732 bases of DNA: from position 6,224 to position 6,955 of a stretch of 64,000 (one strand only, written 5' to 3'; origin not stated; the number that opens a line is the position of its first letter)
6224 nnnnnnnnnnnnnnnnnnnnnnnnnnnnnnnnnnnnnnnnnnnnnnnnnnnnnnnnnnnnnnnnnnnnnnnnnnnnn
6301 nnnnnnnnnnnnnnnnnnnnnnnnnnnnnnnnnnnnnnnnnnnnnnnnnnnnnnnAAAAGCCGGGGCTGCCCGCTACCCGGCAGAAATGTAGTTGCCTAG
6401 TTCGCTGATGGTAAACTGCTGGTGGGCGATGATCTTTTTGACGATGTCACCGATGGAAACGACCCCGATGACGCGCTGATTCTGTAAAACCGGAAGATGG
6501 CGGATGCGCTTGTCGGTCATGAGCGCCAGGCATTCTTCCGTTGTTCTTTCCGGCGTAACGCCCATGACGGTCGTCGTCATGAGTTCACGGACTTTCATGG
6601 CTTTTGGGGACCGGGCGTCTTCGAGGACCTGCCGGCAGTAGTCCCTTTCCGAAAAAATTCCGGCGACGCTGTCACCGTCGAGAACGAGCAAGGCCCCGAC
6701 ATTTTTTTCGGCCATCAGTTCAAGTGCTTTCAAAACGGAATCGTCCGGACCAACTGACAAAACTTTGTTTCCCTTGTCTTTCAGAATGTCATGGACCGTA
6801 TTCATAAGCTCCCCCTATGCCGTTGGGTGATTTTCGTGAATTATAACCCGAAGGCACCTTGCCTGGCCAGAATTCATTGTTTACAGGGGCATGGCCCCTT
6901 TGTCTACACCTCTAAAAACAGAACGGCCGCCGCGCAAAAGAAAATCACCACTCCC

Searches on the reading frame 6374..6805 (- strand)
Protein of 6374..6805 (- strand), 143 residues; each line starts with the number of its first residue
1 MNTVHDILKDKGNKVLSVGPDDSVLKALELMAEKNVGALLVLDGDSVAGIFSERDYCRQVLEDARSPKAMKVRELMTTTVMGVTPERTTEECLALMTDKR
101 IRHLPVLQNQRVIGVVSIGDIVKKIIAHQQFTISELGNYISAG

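Call 5: search_protein_families(library=pfam, proteins=[window:6374-6805:-], max_evalue=0.001)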
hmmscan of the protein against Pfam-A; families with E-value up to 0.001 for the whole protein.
window:6374-6805:- (143 aa): 1 family
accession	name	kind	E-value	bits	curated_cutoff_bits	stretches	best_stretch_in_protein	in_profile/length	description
PF00571.33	CBS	-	2.6e-24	85.7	24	2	72-125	1-55/57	CBS domain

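Call 6: search_protein_families(library=ncbifam, proteins=[window:6374-6805:-], max_evalue=0.001)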
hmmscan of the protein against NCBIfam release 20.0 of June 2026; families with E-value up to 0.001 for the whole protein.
window:6374-6805:- (143 aa): 22 families
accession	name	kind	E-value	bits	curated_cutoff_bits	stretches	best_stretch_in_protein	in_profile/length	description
NF041552.1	TF_PrdR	equivalog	3.7e-14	52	795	1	3-127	7-127/577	sigma-54 dependent transcriptional regulator PrdR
NF008141.0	PRK10892.1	equivalog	5.7e-11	42.2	505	1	4-123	206-324/328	arabinose-5-phosphate isomerase KdsD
TIGR00393.1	kpsF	subfamily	2.4e-10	40.5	203.7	1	2-116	155-267/268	KpsF/GutQ family sugar-phosphate isomerase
TIGR01302.1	IMP_dehydrog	equivalog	3e-10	39.6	481.5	1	14-126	89-201/450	IMP dehydrogenase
NF011443.0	PRK14869.1-5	equivalog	4.2e-10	38.7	335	1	70-129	69-129/546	putative manganese-dependent inorganic diphosphatase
NF011440.0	PRK14869.1-2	equivalog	1.3e-08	34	746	1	70-131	67-130/541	putative manganese-dependent inorganic diphosphatase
NF053863.1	DS11_antiphage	equivalog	1.8e-07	30.6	260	1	65-130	68-136/305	CBS domain-containing anti-phage protein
NF041569.1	A-tRNAntase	equivalog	3.5e-07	28.9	1440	1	21-131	325-432/880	A-adding tRNA nucleotidyltransferase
NF053603.1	HhpR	exception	4.1e-07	29.5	520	1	71-127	223-280/282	CBS domain-containing high hydrostatic pressure regulator HhpR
NF011447.0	PRK14869.2-3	equivalog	4.4e-07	28.9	522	1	9-69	71-133/540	putative manganese-dependent inorganic diphosphatase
TIGR01186.1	proV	subfamily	4.5e-07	29.3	326.6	1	55-128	224-300/363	betaine/proline/choline family ABC transporter ATP-binding protein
NF041630.1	CBS_CbpB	equivalog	1.5e-06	28.1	125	0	96-138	37-80/143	cyclic-di-AMP-binding protein CbpB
NF011441.0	PRK14869.1-3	equivalog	6.3e-06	25.1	753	0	70-125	68-124/548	putative manganese-dependent inorganic diphosphatase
NF011442.0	PRK14869.1-4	equivalog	7.1e-06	24.7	400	0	72-129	72-130/543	putative manganese-dependent inorganic diphosphatase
NF052358.1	GMPRedGuaB1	equivalog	7.3e-06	25.4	675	1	15-126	99-205/479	GMP reductase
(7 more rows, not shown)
